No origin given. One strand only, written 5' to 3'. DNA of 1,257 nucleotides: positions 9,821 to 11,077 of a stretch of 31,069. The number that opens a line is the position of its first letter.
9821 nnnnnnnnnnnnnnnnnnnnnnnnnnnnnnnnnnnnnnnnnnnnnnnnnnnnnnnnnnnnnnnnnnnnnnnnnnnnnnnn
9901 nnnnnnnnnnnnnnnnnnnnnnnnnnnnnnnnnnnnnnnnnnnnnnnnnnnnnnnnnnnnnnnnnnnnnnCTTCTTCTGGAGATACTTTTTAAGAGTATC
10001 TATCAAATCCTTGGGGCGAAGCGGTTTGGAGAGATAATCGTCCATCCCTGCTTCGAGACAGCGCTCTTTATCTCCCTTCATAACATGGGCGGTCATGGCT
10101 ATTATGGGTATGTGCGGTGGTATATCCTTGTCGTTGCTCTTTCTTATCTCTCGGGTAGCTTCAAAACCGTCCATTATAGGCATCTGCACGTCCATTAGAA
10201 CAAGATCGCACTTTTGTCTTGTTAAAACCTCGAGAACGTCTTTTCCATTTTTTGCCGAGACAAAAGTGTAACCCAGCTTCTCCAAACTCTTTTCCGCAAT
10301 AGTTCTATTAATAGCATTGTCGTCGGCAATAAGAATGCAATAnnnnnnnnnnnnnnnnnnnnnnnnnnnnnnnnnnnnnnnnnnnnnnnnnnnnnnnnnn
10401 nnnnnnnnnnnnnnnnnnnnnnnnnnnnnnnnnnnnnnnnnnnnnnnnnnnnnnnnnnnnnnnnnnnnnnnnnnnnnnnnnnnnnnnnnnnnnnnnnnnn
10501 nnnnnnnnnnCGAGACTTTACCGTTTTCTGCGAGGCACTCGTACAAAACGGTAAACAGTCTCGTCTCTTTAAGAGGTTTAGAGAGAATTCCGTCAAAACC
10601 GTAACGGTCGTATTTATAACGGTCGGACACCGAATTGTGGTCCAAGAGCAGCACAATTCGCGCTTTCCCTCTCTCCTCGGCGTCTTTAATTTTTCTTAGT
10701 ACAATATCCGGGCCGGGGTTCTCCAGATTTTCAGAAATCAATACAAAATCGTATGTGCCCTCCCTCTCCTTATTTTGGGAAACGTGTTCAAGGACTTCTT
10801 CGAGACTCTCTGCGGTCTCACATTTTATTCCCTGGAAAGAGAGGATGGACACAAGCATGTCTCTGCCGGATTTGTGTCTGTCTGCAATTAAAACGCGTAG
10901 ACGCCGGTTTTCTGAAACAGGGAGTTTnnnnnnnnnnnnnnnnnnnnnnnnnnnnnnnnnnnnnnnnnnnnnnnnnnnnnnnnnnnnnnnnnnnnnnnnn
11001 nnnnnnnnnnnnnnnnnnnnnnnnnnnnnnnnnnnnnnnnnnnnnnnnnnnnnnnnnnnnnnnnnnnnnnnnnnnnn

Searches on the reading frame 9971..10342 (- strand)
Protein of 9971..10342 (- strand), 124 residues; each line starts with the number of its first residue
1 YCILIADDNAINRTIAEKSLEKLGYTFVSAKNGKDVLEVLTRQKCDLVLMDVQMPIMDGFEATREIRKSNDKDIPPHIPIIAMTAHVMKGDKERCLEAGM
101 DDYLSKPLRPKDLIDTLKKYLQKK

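Call 5: search_protein_families(library=pfam, proteins=[window:9971-10342:-], max_evalue=1)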
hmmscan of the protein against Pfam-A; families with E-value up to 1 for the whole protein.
seq(124 aa): 3 families
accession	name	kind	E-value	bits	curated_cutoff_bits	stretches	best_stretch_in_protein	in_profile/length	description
PF00072.30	Response_reg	-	3.7e-32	111.2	30.2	1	3-117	1-110/111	Response regulator receiver domain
PF23198.2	PDE8A_N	-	0.0057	17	29.6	1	18-93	28-101/147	PDE8A-like, N-terminal domain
PF02310.24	B12-binding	-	0.089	13.1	32.1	1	28-102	36-107/121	B12 binding domain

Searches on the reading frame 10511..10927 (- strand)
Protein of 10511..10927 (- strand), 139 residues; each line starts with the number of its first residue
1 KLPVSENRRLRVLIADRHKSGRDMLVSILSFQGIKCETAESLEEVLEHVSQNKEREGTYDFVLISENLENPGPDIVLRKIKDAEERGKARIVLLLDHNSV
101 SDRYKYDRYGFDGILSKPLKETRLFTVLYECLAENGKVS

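Call 5: search_protein_families(library=pfam, proteins=[window:10511-10927:-], max_evalue=1)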
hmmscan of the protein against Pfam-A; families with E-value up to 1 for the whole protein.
seq(139 aa): 2 families
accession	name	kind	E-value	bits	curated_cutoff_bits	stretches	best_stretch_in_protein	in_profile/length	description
PF00072.30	Response_reg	-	1.1e-08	35.7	30.2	1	12-127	1-109/111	Response regulator receiver domain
PF24896.1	Receiver_CRE1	-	0.0005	20.7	27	1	33-128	30-131/136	AHK4/CRE1/WOL first receiver domain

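Call 6: search_solved_structures(query=window:10511-10927:-, max_evalue=10, show_alignments=5)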
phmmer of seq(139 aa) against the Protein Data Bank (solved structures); distinct sequences matched with E-value up to 10: 21.
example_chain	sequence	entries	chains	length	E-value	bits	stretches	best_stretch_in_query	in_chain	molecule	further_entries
2r25_B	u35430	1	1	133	0.0016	21.6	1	11-137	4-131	Osmosensing histidine protein kinase SLN1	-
1oxb_B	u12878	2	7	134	0.0019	21.4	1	11-137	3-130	SLN1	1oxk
2ayz_A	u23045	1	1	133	0.0073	19.5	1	4-120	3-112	Sensor kinase protein rcsC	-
1dcf_A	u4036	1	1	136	0.008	19.4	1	9-132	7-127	ETR1 PROTEIN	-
3m6m_D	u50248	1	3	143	0.01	19.1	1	8-130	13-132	Sensory/regulatory protein rpfC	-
3a0r_B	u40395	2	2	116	0.016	18.4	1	11-99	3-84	Response regulator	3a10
4l4u_A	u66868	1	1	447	0.017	18.4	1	8-120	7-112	Transcriptional regulator (NtrC family)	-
3a0u_A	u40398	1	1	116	0.018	18.3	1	11-98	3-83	Response regulator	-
2ayx_A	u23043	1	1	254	0.03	17.6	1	4-119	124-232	Sensor kinase protein rcsC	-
4d6x_A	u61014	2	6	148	0.032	17.5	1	11-132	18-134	BACTERIAL REGULATORY, FIS FAMILY PROTEIN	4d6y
1zy2_A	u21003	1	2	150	0.037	17.3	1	11-120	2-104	transcriptional regulator NtrC1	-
8phx_A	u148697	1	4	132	0.044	17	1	9-133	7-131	Histidine protein kinase SLN1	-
1ny5_A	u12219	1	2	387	0.086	16.1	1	11-120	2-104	transcriptional regulator (NtrC family)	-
8phn_A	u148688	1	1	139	0.15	15.3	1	7-131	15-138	histidine kinase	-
5m7n_A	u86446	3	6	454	0.34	14.1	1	12-132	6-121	Nitrogen assimilation regulatory protein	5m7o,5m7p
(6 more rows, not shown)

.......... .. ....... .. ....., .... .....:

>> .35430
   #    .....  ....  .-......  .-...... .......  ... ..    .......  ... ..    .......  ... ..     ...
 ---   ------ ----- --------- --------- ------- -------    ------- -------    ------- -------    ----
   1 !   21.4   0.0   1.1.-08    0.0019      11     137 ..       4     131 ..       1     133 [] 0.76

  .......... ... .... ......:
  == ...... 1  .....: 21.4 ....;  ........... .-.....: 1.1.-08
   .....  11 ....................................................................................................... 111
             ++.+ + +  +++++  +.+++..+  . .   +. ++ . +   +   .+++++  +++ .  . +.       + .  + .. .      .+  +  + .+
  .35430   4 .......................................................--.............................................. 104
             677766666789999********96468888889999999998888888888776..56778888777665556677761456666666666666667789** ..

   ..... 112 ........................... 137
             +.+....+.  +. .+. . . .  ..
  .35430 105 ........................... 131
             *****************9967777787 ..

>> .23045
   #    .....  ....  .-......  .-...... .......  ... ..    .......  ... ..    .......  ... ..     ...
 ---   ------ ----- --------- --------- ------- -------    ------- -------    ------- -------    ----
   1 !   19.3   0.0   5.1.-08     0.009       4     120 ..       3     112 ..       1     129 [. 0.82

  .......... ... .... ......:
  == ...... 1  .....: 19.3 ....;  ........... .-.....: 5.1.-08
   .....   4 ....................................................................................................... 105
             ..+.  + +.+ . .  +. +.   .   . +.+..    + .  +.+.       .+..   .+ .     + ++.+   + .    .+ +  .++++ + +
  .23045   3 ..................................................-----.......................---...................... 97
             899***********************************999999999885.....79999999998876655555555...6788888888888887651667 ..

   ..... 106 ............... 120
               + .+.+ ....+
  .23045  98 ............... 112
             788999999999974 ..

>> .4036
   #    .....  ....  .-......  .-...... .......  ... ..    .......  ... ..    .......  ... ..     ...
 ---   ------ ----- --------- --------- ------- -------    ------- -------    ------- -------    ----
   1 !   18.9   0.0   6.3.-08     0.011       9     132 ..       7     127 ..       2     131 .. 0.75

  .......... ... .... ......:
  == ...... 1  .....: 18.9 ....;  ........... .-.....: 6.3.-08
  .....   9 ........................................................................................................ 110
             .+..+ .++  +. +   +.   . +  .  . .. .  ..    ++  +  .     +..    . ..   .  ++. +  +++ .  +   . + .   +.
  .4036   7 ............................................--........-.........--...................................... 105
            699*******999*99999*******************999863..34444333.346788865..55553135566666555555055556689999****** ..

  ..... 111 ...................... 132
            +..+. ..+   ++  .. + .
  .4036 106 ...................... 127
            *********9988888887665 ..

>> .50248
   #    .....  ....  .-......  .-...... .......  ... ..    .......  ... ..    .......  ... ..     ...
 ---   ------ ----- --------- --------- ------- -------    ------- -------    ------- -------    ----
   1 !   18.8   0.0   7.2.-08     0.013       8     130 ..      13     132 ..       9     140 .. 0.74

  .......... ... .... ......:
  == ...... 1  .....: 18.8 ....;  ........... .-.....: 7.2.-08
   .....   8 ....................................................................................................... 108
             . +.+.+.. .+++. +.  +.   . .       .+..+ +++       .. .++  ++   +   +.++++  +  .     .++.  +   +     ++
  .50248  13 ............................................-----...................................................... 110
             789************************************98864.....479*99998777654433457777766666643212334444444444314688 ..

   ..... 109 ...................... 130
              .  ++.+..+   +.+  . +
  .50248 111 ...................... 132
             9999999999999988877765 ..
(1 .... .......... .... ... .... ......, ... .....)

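Call 29: search_solved_structures(query=A2, max_evalue=10, show_alignments=0)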
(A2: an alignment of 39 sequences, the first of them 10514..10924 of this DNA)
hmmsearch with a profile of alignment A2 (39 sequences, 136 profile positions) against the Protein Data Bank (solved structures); distinct sequences matched with E-value up to 10: 323 (the best 60 are shown).
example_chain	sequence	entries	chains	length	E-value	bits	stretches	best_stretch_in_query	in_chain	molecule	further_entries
9g86_A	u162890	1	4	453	1.2e-33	118.8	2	8-129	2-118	Response regulator PleD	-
9g85_A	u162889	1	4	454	1.2e-33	118.8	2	8-129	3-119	Response regulator PleD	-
2wb4_A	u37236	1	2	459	1.2e-33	118.8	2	8-129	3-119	DIGUANYLATE CYCLASE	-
1w25_A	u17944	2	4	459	1.2e-33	118.8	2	8-129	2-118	STALKED-CELL DIFFERENTIATION CONTROLLING PROTEIN | RESPONSE REGULATOR PLED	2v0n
7p8e_A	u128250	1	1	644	2.9e-27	98.1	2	6-129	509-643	Receiver domain of histidine kinase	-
8phx_A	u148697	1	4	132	1e-26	96.3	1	2-131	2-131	Histidine protein kinase SLN1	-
3to5_A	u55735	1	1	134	4.9e-26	94.2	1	5-130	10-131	CheY homolog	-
2r25_B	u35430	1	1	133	5.5e-26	94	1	8-131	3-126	Osmosensing histidine protein kinase SLN1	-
4hns_A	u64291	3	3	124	6e-26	93.9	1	5-129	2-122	Chemotaxis protein CheY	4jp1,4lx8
1oxb_B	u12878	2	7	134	7.1e-26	93.6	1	8-131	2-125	SLN1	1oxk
9xzo_A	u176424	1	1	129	8.3e-26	93.4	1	9-134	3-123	De novo protein M1X0B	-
4hnq_A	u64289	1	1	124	1.3e-25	92.8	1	5-129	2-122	Chemotaxis protein CheY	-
8pdc_A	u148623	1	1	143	4.2e-25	91.2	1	6-130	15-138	histidine kinase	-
3luf_A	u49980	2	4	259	4.6e-25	91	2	6-123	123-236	Two-component system response regulator/GGDEF domain protein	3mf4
3h1g_A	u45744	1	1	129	1.1e-24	89.8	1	7-133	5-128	Chemotaxis protein cheY homolog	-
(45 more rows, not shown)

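Call 36: predict_structure(alignment_id=A2)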
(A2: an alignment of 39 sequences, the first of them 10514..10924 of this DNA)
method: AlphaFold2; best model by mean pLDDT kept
length: 137 residues; sequences in the alignment: 39
mean_pLDDT: 88.1   pTM: 0.85
mean pLDDT of the five models: 88.1, 88.0, 87.5, 87.5, 86.7
residues with pLDDT >= 90: 85; 70-90: 41; 50-70: 9; < 50: 2
segments of 3 or more residues with pLDDT < 50: none
pLDDT, mean of each block of 10 residues (from residue 1): 75 96 97 96 93 85 87 88 82 90 87 94 94 66
secondary structure, 60 per line:
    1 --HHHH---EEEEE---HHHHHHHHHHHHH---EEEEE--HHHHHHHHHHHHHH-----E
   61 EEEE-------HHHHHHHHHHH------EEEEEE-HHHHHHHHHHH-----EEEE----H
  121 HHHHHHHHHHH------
elements in order: H3-6 E10-14 H18-30 E34-38 H41-54 E60-64 H72-82 E89-94 H96-106 E112-115 H120-131

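Call 38: fold_search(model_id=the predicted structure, library=pdb)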
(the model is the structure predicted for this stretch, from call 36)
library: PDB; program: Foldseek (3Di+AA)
matches with E <= 10: 1676; with E <= 0.001: 490
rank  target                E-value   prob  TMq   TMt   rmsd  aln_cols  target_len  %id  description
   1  1u8t_A                3.4e-07  1.00  0.75  0.81   2.4       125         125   19  Crystal structure of CheY D13K Y106W alone and in complex with a FliM peptide (released 2004-10-05)
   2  3crn_A                3.9e-07  1.00  0.74  0.78   2.4       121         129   20  Crystal structure of response regulator receiver domain protein (CheY-like) from Methanospirillum hungatei JF-1 (released 2008-04-22)
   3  7lcm                  4.7e-07  1.00  0.74  0.78   2.8       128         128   20  Receiver Domain of RssB bound to beryllofluoride (released 2021-04-07)
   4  3jte                  5.3e-07  1.00  0.76  0.82   2.2       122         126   19  Crystal structure of response regulator receiver domain Protein from clostridium thermocellum (released 2009-09-22)
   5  3fft_A                6.8e-07  1.00  0.76  0.81   2.3       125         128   19  Crystal Structure of CheY double mutant F14E, E89R complexed with BeF3- and Mn2+ (released 2009-09-22)
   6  7cci_A                9.3e-07  1.00  0.75  0.77   2.6       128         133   15  Acinetobacter baumannii response regulator AdeR with disordered N terminus (released 2021-06-23)
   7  6z4c_B                1.1e-06  1.00  0.72  0.78   2.8       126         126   21  The structure of the N-terminal domain of RssB from E. coli (released 2020-07-29)
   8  3olv_A                1.1e-06  1.00  0.77  0.82   2.2       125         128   19  Structural and functional effects of substitution at position T+1 in CheY: CheYA88V-BeF3-Mg complex (released 2011-08-31)
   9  3myy_A                1.1e-06  1.00  0.73  0.77   2.7       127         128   18  Structure of E. Coli CheY mutant A113P bound to Beryllium fluoride (released 2011-05-11)
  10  1e6k                  1.1e-06  1.00  0.73  0.77   2.7       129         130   16  Two-component signal transduction system D12A mutant of CheY (released 2001-03-05)
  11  3f7n_A                1.2e-06  1.00  0.76  0.81   2.3       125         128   18  Crystal Structure of CheY triple mutant F14E, N59M, E89L complexed with BeF3- and Mn2+ (released 2009-09-22)
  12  8wiw_4                1.4e-06  1.00  0.76  0.81   2.3       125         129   18  Cryo-EM structure of the flagellar C ring in the CW state (released 2024-09-04)
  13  1u8t_B                1.4e-06  1.00  0.75  0.80   2.4       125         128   19  Crystal structure of CheY D13K Y106W alone and in complex with a FliM peptide (released 2004-10-05)
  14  4kfc_B                1.4e-06  1.00  0.73  0.47   4.0       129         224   22  Crystal structure of a hyperactive mutant of response regulator KdpE complexed to its promoter DNA (released 2014-02-19)
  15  3rvr_A                1.4e-06  1.00  0.76  0.80   2.3       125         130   18  Structure of the CheYN59D/E89R Molybdate complex (released 2012-05-09)
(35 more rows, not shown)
